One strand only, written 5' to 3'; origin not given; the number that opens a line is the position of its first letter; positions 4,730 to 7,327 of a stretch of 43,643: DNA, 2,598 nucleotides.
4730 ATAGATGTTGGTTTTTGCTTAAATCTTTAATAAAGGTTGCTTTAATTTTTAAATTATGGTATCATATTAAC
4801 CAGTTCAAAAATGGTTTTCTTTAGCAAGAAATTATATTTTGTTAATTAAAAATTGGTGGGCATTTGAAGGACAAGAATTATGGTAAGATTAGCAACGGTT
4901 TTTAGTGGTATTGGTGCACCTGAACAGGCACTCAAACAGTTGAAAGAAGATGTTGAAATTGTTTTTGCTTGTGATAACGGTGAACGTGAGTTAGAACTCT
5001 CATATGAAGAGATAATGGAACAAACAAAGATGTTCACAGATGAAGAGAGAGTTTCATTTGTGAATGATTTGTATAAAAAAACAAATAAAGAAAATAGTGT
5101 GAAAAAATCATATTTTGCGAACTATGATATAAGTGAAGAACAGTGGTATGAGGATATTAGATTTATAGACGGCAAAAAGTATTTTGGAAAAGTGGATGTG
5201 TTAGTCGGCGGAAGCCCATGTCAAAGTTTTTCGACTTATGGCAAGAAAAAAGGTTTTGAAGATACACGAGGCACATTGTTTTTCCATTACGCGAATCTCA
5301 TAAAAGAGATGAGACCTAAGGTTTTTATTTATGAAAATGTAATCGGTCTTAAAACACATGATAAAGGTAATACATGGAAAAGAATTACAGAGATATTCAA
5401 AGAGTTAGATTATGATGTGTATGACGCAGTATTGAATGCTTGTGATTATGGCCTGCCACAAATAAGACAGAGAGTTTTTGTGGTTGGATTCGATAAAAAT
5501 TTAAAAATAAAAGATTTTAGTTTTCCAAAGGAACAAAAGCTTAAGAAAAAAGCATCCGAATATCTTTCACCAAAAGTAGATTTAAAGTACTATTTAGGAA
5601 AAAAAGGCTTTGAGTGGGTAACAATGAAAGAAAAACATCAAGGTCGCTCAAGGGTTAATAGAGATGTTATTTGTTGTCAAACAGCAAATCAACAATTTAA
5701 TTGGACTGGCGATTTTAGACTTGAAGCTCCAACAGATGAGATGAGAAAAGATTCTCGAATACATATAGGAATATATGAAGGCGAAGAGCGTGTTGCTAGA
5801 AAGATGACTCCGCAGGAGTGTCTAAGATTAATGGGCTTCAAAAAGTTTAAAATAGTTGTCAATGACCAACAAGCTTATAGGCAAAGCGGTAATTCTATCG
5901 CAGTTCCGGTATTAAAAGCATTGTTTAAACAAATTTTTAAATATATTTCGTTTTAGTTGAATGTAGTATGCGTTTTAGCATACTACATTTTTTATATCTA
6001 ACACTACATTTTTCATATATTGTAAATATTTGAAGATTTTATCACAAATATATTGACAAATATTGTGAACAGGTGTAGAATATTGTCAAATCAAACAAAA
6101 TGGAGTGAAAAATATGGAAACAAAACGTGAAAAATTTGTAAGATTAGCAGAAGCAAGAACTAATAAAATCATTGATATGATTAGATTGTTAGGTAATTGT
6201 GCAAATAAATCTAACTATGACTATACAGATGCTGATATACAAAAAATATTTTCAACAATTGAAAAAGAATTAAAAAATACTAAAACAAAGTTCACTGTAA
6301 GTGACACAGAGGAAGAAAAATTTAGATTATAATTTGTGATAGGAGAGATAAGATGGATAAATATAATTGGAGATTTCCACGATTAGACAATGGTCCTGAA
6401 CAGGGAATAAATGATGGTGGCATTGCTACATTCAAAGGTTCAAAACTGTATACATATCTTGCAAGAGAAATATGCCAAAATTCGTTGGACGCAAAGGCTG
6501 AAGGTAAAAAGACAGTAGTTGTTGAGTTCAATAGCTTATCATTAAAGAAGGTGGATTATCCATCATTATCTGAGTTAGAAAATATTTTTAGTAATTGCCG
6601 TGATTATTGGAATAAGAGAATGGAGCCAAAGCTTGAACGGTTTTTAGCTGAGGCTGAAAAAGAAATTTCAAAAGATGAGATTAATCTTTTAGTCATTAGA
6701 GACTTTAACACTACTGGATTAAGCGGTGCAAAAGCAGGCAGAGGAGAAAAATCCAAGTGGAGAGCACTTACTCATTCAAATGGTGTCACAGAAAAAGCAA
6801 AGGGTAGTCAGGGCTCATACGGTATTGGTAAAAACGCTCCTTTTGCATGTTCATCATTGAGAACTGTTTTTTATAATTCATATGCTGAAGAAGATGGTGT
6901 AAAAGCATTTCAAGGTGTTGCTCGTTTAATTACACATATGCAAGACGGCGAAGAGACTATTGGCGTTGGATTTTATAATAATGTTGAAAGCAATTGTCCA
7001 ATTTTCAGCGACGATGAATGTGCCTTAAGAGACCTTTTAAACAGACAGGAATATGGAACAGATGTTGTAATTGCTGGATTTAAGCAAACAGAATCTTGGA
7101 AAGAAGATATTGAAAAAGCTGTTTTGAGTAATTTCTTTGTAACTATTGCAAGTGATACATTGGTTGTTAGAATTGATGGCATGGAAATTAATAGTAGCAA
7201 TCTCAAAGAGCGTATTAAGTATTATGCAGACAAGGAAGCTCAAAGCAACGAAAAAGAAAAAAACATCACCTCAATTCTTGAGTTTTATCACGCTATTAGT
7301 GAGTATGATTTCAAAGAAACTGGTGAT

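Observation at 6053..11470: Candidate undescribed defence operon: GHKL ATPase, two unknown proteins, a mini PD-(D/E)XK nuclease and a Cys-rich protein, next to an m5C methyltransferase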

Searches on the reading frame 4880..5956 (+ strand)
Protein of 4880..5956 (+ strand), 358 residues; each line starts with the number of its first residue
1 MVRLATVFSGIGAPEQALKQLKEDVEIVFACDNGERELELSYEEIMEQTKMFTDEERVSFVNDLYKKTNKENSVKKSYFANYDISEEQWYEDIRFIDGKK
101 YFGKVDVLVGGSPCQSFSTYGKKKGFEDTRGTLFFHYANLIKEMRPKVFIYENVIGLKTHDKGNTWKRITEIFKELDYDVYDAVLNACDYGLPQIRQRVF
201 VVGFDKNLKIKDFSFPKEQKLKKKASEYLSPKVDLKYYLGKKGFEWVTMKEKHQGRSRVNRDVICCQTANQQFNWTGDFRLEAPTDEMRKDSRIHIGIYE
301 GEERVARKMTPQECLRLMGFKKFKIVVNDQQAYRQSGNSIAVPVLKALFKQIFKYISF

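Call 3: search_protein_families(library=padloc, proteins=[window:4880-5956:+], max_evalue=0.01)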
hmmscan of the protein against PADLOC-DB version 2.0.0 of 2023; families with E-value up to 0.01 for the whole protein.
window:4880-5956:+ (358 aa): 65 families (the best 25 are shown)
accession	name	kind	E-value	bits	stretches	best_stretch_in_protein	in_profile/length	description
PDLC03272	MTase_II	-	3.4e-75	251.7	1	73-356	107-390/407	Type II methyltransferase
PDLC03361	MTase_II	-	6.7e-54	181.4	1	74-356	120-437/455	Type II methyltransferase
PDLC03378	MTase_II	-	8.1e-54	181.2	1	71-356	33-330/344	Type II methyltransferase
PDLC02653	DrmMII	-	4.2e-53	178.4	1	71-354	35-311/333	DrmMII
PDLC03734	oMTase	-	1.4e-45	154.1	2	75-208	40-172/444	orphan methyltransferase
PDLC00026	DruM2|DruM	-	6.5e-43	145.6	1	89-356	53-318/336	DNA cytosine methylase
PDLC03217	MTase_II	-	5.8e-42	142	2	74-218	418-558/703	Type II methyltransferase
PDLC03234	MTase_II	-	5.9e-42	142.3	1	67-235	40-202/375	Type II methyltransferase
PDLC03242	MTase_II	-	6.6e-41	138.6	1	74-348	134-391/409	Type II methyltransferase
PDLC00027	DruM2|DruM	-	2e-40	137.3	2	60-234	37-201/361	DNA cytosine methylase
PDLC03326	MTase_II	-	3.7e-39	133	1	93-231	64-203/412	Type II methyltransferase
PDLC03716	oMTase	-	1.7e-38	130.7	1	71-358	69-341/349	orphan methyltransferase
PDLC00031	DruM2|DruM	-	2.3e-38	130.3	1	45-233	35-200/361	DNA cytosine methylase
PDLC03307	MTase_II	-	5.6e-34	116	1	73-223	33-207/382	Type II methyltransferase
PDLC00033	DruM2|DruM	-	6.6e-34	115.8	1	97-207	84-193/368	DNA cytosine methylase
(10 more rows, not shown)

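Call 4: search_protein_families(library=pfam, proteins=[window:4880-5956:+], max_evalue=0.01)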
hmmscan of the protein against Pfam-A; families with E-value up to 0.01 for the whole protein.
window:4880-5956:+ (358 aa): 1 family
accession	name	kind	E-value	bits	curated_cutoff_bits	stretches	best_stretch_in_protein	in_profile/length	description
PF00145.23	DNA_methylase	-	1.4e-70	238.7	22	1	69-354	29-324/324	C-5 cytosine-specific DNA methylase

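Call 5: search_protein_families(library=ncbifam, proteins=[window:4880-5956:+], max_evalue=0.01)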
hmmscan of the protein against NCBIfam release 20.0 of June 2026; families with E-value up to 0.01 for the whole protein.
window:4880-5956:+ (358 aa): 3 families
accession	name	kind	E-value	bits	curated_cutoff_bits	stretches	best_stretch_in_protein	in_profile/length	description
TIGR00675.1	dcm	superfamily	2.7e-71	240.9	100.65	1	7-352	4-329/329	DNA (cytosine-5-)-methyltransferase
NF007772.0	PRK10458.1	subfamily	2.9e-39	134.9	710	1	80-356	150-456/472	DNA cytosine methylase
NF045953.1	DCM_methyl_Nterm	subfamily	0.0066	17.1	93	0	2-82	3-90/107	DNA (cytosine-5-)-methyltransferase N-terminal subunit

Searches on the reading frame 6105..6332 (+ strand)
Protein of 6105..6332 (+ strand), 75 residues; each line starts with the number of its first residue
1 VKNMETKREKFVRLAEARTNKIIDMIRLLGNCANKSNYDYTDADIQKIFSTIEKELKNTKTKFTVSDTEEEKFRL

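Call 3: search_protein_families(library=padloc, proteins=[window:6105-6332:+], max_evalue=0.01)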
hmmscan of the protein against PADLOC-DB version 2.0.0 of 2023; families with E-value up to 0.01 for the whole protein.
window:6105-6332:+ (75 aa): 0 families

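Call 4: search_protein_families(library=pfam, proteins=[window:6105-6332:+], max_evalue=0.01)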
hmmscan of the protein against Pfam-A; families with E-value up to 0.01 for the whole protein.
window:6105-6332:+ (75 aa): 0 families

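Call 5: search_protein_families(library=ncbifam, proteins=[window:6105-6332:+], max_evalue=0.01)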
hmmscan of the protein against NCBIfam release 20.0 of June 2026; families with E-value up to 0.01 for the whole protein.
window:6105-6332:+ (75 aa): 0 families

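Call 58: search_protein_families(library=pfam, proteins=[window:6105-6329:+], max_evalue=0.1)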
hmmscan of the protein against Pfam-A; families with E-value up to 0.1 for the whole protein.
window:6105-6329:+ (75 aa): 2 families
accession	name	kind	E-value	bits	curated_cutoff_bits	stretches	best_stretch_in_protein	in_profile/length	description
PF01904.24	DUF72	-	0.033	14.7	25.3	1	17-70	150-203/217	Protein of unknown function DUF72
PF06424.17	PRP1_N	-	0.062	14.2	22.4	1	31-71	62-102/144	PRP1 splicing factor, N-terminal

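Call 87: search_protein_families(library=phrogs, proteins=[window:6114-6329:+], max_evalue=0.01)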
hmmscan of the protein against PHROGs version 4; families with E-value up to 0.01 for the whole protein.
window:6114-6329:+ (72 aa): 1 family
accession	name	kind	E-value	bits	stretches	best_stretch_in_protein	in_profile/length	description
phrog_35258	-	unknown function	0.00053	21.6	1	3-61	24-83/113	-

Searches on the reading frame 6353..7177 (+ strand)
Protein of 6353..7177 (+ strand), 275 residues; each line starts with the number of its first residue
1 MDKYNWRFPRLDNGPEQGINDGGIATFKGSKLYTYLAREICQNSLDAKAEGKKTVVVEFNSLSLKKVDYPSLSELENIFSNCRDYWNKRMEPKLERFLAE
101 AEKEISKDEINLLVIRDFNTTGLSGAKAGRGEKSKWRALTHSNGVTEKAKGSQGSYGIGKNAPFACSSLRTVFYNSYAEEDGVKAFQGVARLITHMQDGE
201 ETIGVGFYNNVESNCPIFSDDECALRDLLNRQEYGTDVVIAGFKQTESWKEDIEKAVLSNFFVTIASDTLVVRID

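Call 69: search_solved_structures(query=A6, max_evalue=10, show_alignments=3)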
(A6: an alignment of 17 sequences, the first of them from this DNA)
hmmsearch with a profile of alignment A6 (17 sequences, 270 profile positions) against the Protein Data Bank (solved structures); distinct sequences matched with E-value up to 10: 4.
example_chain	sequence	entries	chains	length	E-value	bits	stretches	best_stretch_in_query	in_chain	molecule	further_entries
2i71_A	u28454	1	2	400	0.021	17.5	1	14-99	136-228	Hypothetical protein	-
8c3k_B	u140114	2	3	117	0.72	12.4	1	117-157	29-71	Nanobody 33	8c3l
7n8o_U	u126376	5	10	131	1.7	11.2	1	10-43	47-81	Photosystem II 12 kDa extrinsic protein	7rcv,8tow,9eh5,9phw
1heh_C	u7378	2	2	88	4.1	10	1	119-155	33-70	ENDO-1,4-BETA-XYLANASE D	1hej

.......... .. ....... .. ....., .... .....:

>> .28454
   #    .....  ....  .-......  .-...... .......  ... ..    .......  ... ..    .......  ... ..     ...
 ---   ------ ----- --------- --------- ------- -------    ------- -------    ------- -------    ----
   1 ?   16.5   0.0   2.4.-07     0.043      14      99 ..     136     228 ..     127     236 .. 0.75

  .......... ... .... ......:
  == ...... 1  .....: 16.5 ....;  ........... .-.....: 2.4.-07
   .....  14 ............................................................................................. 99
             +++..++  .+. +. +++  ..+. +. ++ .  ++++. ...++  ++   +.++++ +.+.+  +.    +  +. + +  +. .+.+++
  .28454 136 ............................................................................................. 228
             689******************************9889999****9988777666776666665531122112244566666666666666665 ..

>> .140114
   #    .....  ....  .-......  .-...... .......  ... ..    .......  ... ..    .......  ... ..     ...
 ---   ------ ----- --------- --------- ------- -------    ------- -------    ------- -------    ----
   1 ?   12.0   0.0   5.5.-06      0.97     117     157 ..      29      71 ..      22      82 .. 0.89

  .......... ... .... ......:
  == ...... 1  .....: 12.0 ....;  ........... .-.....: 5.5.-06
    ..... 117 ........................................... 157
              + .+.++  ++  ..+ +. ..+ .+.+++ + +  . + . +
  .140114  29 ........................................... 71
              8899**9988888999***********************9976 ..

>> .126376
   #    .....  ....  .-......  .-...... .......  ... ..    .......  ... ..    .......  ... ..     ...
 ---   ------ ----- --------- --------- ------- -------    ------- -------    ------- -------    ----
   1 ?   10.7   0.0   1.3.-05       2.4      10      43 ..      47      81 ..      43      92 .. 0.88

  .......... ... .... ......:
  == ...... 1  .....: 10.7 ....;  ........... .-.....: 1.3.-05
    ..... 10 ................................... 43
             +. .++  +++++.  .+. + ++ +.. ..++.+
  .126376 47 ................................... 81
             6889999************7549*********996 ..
